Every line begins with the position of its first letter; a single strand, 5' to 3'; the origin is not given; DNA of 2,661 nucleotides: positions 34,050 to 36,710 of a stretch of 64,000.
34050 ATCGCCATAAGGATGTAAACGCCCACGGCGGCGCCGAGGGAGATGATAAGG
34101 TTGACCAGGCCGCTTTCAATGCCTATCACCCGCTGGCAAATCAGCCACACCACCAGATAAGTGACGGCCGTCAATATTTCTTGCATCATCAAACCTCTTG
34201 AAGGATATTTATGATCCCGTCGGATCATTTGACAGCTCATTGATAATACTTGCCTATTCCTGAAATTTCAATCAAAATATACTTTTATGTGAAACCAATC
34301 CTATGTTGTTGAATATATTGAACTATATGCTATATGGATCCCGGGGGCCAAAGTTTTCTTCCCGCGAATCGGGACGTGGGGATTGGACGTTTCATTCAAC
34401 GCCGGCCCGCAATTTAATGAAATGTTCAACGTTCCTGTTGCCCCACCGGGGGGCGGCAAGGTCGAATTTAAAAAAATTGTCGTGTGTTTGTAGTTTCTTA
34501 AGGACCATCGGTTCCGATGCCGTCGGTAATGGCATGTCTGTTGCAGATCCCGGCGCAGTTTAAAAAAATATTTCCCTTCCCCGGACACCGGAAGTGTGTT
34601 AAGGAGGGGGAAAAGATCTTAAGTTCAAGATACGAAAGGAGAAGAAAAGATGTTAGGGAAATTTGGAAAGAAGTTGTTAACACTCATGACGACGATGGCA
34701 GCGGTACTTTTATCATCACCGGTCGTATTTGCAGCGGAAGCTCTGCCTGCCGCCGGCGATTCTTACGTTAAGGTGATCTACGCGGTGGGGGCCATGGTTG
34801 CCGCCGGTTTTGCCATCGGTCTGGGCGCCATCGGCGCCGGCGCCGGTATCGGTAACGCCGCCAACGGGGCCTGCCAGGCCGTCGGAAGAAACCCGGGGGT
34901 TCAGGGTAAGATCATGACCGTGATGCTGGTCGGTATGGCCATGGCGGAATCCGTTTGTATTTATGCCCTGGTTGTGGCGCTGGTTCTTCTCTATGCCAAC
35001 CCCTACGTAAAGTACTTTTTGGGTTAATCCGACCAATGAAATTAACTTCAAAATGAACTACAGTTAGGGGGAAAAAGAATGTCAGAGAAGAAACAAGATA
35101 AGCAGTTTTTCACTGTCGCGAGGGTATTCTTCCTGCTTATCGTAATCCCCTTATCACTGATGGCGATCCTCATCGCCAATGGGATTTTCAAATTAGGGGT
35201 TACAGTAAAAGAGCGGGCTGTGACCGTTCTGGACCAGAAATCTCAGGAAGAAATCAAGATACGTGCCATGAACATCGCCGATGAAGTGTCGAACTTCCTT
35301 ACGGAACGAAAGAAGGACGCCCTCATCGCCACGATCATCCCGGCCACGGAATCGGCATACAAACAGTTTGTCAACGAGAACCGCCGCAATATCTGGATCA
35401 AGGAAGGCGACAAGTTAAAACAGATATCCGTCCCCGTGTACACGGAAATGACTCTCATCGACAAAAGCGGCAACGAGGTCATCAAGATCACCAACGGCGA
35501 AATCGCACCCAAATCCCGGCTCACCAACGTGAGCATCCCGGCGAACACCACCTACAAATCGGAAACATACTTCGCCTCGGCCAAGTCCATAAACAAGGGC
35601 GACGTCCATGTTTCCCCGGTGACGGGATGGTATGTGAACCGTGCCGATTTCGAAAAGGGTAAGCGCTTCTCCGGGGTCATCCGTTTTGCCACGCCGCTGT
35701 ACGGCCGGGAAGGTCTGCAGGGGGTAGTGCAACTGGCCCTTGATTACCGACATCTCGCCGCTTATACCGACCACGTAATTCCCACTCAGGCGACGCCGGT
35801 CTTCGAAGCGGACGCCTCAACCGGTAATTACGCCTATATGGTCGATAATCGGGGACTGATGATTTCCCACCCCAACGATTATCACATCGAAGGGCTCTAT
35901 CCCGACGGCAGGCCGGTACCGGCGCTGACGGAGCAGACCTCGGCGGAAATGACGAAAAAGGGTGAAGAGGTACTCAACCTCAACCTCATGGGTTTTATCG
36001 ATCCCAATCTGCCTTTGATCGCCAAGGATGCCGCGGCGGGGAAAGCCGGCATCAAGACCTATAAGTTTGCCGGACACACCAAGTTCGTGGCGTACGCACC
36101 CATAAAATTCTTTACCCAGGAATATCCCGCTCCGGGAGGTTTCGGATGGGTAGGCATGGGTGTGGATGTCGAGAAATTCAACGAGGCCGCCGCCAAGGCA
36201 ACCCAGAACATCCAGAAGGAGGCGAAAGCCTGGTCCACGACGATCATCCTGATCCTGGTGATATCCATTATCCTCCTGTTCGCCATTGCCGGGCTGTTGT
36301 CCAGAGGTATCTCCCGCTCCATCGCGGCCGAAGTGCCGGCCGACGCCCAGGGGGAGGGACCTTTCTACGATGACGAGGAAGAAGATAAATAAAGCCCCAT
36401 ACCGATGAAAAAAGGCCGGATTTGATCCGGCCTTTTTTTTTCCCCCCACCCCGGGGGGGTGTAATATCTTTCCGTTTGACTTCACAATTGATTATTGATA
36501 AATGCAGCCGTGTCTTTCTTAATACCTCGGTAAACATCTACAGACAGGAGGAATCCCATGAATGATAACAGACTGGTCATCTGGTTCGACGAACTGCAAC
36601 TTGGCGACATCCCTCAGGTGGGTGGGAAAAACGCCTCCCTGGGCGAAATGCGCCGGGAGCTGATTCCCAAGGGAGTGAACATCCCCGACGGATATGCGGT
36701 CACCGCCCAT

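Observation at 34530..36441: Sigma54-type promoter driving an orphan ATP-synthase c-subunit paralog plus a sensor-only Cache membrane protein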

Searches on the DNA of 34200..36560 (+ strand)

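Call 84: search_rna_families(source=window, start=34200, end=36560, threshold=evalue, max_evalue=1)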
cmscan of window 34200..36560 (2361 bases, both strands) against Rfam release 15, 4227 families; matches with E-value up to 1: 9.
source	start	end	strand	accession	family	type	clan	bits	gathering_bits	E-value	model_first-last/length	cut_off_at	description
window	36407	36479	-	RF02891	AgrB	Gene; antisense;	-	29.8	40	0.021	1-84/84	no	ArsR-gov region gene B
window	36389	36441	+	RF00506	Thr_leader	Cis-reg; leader;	-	25.3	55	0.066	1-118/118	no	Threonine operon leader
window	36405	36462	-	RF00506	Thr_leader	Cis-reg; leader;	-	25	55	0.074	1-118/118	no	Threonine operon leader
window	36401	36535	-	RF02029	sraA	Gene; sRNA;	-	24.1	56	0.9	1-95/95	no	sraA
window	36323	36439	+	RF01408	sraL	Gene; sRNA;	-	22.9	39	0.022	1-142/142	no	sraL Hfq binding RNA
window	36325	36440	+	RF00166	PrrB_RsmZ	Gene; sRNA;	CL00106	22.7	44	0.015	1-133/133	no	PrrB/RsmZ RNA family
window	35110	35177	-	RF01122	sR39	Gene; snRNA; snoRNA; CD-box;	-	21.7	50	0.014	1-56/56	no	Small nucleolar RNA sR39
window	36406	36544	-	RF00166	PrrB_RsmZ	Gene; sRNA;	CL00106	21.1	44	0.04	1-133/133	no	PrrB/RsmZ RNA family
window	36411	36441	-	RF02601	BASRCI337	Gene; sRNA;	-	18.3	229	0.14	159-189/191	no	Brucella sRNA CI337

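Call 85: search_rna_families(source=L086, start=1050, end=3260, threshold=evalue, max_evalue=1)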
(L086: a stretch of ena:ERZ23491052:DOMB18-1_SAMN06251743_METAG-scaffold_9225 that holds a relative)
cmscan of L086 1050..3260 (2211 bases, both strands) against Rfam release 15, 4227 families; matches with E-value up to 1: 1.
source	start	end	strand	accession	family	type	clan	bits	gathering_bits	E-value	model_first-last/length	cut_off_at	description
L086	2628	2681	+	RF02946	cow-rumen-1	Gene; sRNA;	-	18.4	53.4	0.59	1-61/61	no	cow-rumen-1 RNA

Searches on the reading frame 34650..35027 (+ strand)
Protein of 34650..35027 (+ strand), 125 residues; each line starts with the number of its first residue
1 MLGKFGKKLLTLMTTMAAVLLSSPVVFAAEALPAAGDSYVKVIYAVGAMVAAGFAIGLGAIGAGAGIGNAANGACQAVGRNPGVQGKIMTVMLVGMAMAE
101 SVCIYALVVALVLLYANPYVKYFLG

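Call 3: search_protein_families(library=pfam, proteins=[window:34650-35027:+], max_evalue=0.01)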
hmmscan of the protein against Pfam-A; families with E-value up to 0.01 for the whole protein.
window:34650-35027:+ (125 aa): 1 family
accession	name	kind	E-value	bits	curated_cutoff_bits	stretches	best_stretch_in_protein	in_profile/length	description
PF00137.26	ATP-synt_C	-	4.4e-17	62.5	24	1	51-113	2-60/60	ATP synthase subunit C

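Call 4: search_protein_families(library=ncbifam, proteins=[window:34650-35027:+], max_evalue=0.01)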
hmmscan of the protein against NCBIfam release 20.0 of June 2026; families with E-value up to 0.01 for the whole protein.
window:34650-35027:+ (125 aa): 16 families
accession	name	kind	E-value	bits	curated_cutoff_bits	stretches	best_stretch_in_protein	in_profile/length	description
NF005608.0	PRK07354.1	equivalog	4e-21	75.4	128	1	44-119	5-80/81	F0F1 ATP synthase subunit C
NF009998.0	PRK13468.1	equivalog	3.7e-20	72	116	1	43-123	6-86/88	F0F1 ATP synthase subunit C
NF006295.0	PRK08482.1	equivalog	2e-18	66.9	135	1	24-120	13-104/105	F0F1 ATP synthase subunit C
TIGR03322.1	alt_F1F0_F0_C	exception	9.6e-17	61.4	130.85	1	43-122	5-84/86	alternate F1F0 ATPase, F0 subunit C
NF005521.0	PRK07159.1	equivalog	1.2e-15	57.4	122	1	45-115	30-99/101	F0F1 ATP synthase subunit C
NF009999.0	PRK13471.1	equivalog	1.5e-14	54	124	1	42-115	10-83/85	F0F1 ATP synthase subunit C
TIGR01260.1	ATP_synt_c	equivalog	2.8e-12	46.5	43.95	1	60-116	2-58/58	ATP synthase F0 subunit C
NF005733.0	PRK07558.1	equivalog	5.9e-11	42.4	85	1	48-116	7-74/75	F0F1 ATP synthase subunit C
NF005363.0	PRK06876.1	equivalog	1.3e-10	41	71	1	49-119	9-79/80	F0F1 ATP synthase subunit C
NF004888.0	PRK06251.1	equivalog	4.6e-08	33.2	101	1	12-117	6-101/102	V-type ATP synthase subunit K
NF004532.0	PRK05880.1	equivalog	2.5e-07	30.8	120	1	43-118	6-81/83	F0F1 ATP synthase subunit C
NF005900.0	PRK07874.1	equivalog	3.2e-07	30.5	114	1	51-111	20-78/80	ATP synthase F0 subunit C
NF009996.0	PRK13466.1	equivalog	1.8e-05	24.8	110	1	53-113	5-65/66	F0F1 ATP synthase subunit C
NF009997.0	PRK13467.1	equivalog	0.0013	18.6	98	1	52-113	4-65/66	F0F1 ATP synthase subunit C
NF009995.0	PRK13464.1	equivalog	0.0049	17.5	168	1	49-119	16-86/101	F0F1 ATP synthase subunit B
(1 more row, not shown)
